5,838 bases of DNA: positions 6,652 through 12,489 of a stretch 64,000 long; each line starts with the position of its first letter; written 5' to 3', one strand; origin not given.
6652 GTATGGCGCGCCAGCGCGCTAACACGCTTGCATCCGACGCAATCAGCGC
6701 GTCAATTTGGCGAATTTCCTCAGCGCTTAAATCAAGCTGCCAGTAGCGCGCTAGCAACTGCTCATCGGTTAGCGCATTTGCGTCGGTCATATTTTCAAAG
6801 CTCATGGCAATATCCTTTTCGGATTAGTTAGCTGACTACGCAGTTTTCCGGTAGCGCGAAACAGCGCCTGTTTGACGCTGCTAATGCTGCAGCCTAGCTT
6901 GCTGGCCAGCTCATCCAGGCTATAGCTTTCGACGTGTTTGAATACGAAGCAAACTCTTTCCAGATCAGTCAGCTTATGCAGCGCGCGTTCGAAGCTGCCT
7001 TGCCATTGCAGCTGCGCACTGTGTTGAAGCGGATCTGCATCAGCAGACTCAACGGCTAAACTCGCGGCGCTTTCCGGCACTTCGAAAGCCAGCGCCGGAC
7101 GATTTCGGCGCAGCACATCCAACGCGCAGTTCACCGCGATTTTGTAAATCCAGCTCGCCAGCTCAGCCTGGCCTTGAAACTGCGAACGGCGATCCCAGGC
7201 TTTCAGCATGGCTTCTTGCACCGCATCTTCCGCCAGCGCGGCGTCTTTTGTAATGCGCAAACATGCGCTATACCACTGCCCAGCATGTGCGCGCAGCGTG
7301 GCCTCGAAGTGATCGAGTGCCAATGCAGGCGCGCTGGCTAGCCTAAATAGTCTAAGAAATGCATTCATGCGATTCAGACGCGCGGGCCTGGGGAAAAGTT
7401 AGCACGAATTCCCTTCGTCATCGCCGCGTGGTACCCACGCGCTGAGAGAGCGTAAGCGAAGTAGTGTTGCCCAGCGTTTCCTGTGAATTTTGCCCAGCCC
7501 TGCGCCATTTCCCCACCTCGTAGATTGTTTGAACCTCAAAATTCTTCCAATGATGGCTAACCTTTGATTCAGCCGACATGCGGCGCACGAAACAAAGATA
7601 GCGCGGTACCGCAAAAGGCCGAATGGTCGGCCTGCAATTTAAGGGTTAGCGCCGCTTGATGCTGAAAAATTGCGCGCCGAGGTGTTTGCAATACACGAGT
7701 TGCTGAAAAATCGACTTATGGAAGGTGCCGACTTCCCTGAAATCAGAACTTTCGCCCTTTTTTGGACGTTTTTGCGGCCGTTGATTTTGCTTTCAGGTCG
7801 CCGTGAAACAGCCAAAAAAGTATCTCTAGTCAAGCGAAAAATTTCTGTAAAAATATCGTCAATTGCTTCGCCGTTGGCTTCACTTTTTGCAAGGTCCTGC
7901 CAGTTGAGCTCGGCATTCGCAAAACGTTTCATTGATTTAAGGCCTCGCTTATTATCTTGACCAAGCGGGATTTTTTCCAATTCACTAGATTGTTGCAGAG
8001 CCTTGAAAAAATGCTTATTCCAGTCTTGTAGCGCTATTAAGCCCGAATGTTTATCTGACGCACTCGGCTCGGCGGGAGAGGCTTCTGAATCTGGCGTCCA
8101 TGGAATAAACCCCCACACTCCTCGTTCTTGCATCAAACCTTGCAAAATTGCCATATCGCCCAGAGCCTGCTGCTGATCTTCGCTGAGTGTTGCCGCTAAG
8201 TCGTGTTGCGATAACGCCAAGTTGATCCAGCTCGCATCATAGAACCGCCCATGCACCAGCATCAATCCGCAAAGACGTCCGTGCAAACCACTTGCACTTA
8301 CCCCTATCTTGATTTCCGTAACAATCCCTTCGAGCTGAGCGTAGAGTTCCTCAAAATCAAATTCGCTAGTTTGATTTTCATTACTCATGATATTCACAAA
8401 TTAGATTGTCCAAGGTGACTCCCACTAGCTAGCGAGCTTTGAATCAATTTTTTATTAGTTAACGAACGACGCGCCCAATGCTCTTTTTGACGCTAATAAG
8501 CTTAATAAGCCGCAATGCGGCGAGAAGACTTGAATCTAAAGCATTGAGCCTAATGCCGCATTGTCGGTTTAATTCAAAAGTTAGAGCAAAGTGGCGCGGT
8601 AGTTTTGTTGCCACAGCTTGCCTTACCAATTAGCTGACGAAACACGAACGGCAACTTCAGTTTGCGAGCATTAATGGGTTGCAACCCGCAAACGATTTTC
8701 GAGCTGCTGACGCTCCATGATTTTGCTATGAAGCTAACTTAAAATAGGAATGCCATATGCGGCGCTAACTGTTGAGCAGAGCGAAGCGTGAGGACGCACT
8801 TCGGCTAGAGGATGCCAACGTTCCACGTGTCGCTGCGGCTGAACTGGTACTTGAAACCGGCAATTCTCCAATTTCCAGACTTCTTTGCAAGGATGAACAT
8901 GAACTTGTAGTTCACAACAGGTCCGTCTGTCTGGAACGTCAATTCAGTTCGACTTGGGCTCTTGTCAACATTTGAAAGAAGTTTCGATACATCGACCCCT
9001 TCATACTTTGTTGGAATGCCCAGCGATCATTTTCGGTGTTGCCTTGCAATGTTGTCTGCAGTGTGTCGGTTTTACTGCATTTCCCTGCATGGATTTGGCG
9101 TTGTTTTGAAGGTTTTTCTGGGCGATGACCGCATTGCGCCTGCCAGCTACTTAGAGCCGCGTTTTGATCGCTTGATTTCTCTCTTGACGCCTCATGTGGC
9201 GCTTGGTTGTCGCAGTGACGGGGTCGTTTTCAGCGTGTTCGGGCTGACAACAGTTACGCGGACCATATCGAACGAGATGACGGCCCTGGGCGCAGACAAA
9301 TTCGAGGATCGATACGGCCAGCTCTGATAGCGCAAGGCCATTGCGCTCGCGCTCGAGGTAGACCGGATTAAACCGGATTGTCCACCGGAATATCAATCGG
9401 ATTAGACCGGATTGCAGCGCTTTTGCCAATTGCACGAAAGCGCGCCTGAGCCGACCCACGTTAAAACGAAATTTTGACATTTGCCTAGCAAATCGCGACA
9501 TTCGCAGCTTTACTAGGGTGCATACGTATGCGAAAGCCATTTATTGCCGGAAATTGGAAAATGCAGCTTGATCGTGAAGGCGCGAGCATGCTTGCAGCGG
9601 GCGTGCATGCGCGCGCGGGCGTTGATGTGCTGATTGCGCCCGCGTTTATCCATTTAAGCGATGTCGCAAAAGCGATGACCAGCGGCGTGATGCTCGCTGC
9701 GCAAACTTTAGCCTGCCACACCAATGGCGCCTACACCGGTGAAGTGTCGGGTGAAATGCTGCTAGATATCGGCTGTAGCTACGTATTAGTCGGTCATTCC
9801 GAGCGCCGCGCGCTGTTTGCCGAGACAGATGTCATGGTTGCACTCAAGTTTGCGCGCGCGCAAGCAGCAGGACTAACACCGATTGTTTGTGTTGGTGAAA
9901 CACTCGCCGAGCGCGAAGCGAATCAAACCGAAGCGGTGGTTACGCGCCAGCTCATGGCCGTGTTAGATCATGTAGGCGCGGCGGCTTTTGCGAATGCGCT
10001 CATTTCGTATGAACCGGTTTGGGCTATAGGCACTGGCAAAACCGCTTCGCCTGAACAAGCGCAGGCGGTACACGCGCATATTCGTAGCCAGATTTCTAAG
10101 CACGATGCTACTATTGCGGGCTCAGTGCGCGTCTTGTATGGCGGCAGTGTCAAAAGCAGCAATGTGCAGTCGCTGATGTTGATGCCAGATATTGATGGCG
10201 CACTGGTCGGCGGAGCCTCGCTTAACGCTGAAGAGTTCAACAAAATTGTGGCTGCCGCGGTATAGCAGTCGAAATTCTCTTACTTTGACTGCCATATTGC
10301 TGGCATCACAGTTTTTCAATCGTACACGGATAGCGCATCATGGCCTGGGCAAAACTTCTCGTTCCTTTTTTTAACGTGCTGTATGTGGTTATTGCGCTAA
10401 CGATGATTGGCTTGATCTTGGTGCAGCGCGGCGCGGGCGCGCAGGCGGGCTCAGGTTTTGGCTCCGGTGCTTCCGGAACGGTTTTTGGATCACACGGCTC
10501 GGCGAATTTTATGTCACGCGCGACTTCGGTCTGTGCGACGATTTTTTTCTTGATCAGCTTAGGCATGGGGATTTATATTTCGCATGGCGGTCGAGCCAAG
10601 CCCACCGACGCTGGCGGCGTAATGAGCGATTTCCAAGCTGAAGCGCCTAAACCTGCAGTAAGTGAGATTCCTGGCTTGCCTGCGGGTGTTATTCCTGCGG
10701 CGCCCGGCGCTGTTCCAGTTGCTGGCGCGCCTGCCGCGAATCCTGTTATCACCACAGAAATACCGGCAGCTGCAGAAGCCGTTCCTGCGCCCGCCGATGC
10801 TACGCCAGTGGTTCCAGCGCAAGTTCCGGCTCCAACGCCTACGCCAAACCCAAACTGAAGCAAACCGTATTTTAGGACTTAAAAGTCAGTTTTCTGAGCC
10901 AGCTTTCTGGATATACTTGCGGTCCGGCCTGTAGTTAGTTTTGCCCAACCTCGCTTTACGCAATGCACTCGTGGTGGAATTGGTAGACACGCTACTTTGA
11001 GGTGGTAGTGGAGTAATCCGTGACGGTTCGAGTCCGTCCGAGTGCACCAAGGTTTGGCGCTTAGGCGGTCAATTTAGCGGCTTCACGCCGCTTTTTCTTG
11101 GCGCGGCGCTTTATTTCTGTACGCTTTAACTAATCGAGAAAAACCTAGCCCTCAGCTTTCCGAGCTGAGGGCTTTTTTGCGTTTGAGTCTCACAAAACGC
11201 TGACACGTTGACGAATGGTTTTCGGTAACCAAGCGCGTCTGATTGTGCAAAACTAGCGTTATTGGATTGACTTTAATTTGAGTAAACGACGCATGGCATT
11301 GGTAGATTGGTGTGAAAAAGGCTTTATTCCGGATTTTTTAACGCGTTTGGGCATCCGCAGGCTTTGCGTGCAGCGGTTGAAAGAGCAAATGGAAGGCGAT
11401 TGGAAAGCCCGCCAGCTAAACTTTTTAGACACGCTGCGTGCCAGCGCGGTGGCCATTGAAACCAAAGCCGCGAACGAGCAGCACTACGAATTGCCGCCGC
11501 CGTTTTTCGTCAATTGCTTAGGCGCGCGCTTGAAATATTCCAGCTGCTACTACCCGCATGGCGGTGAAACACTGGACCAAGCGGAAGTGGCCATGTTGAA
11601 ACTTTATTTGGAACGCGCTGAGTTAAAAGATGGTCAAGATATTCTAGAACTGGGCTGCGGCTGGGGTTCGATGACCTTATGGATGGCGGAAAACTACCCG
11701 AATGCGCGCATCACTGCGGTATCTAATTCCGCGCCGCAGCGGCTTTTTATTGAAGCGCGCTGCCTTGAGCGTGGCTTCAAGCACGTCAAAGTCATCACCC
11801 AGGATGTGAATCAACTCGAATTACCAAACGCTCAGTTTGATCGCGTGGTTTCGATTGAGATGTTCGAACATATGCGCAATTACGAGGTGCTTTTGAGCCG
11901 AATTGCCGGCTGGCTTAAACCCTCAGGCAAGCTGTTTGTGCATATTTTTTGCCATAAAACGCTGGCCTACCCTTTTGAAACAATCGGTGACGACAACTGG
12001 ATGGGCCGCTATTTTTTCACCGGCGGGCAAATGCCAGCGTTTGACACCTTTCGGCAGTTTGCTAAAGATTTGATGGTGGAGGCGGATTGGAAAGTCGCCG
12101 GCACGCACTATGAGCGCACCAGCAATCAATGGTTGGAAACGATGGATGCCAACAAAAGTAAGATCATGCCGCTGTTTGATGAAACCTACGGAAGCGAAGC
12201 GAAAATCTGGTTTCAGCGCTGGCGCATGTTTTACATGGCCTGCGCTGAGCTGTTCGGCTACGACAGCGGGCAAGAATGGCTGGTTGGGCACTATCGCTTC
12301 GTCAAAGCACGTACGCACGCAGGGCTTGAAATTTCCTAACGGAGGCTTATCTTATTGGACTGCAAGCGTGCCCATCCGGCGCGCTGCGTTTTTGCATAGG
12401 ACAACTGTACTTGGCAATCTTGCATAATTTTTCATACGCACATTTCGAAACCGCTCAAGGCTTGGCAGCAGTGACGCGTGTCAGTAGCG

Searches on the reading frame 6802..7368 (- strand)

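Call 61: search_protein_families(library=pfam, proteins=[window:6802-7368:-], max_evalue=0.0001)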
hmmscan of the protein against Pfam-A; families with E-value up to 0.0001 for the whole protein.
window:6802-7368:- (188 aa): 3 families
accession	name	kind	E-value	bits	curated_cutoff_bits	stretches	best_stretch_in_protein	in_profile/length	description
PF04542.20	Sigma70_r2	-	5.9e-15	55.3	24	1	26-90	3-69/71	Sigma-70 region 2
PF08281.18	Sigma70_r4_2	-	2.1e-11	43.7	25.7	1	125-172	3-50/54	Sigma-70, region 4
PF04545.22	Sigma70_r4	-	6.6e-08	32.4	24.1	1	129-177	1-49/50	Sigma-70, region 4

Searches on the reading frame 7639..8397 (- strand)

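Call 61: search_protein_families(library=pfam, proteins=[window:7639-8397:-], max_evalue=0.0001)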
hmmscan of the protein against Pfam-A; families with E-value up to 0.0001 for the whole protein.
window:7639-8397:- (252 aa): 1 family
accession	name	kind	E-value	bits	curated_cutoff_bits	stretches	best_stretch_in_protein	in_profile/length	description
PF03695.18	UPF0149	-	4e-06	27.6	25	1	23-186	4-168/181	Uncharacterised protein family (UPF0149)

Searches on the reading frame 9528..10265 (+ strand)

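Call 61: search_protein_families(library=pfam, proteins=[window:9528-10265:+], max_evalue=0.0001)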
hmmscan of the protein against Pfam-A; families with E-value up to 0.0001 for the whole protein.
window:9528-10265:+ (245 aa): 1 family
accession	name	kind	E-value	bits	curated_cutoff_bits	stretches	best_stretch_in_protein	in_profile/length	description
PF00121.24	TIM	-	1.1e-91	307.2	20.1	1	4-243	1-244/245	Triosephosphate isomerase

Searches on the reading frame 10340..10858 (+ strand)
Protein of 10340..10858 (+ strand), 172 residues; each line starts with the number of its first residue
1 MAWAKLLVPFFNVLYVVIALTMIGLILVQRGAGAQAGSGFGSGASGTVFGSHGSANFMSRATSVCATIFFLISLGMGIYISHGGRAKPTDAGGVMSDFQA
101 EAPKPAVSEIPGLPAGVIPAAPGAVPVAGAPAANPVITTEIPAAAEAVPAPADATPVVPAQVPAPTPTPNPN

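Call 61: search_protein_families(library=pfam, proteins=[window:10340-10858:+], max_evalue=0.0001)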
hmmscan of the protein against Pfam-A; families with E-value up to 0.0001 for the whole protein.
window:10340-10858:+ (172 aa): 1 family
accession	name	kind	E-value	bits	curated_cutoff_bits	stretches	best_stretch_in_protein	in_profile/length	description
PF03840.19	SecG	-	6.3e-17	61.9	29.2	1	10-78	1-69/70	Preprotein translocase SecG subunit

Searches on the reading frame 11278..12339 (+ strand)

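Call 62: search_protein_families(library=pfam, proteins=[window:11278-12339:+], max_evalue=0.0001)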
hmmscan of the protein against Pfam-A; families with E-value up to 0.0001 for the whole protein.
window:11278-12339:+ (353 aa): 8 families
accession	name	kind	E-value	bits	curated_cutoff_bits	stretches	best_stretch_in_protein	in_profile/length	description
PF02353.26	CMAS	-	3.4e-40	138.5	27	1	64-327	8-264/273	Mycolic acid cyclopropane synthetase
PF13649.12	Methyltransf_25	-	8.1e-17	62.1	27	1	122-217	1-97/97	Methyltransferase domain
PF08241.18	Methyltransf_11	-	2.4e-16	60.6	21.2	1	123-221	1-95/95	Methyltransferase domain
PF13489.12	Methyltransf_23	-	3.7e-14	53.2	27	1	106-244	9-136/164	Methyltransferase domain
PF08242.18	Methyltransf_12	-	1.5e-12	48.5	30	1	123-219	1-98/98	Methyltransferase domain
PF13847.12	Methyltransf_31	-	5.5e-10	39.6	27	1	117-230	2-119/145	Methyltransferase domain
PF05175.20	MTS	-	1.2e-07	32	23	1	111-220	24-137/170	Methyltransferase small domain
PF05401.17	NodS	-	2.3e-05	24.7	24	0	105-207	33-127/201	Nodulation protein S (NodS)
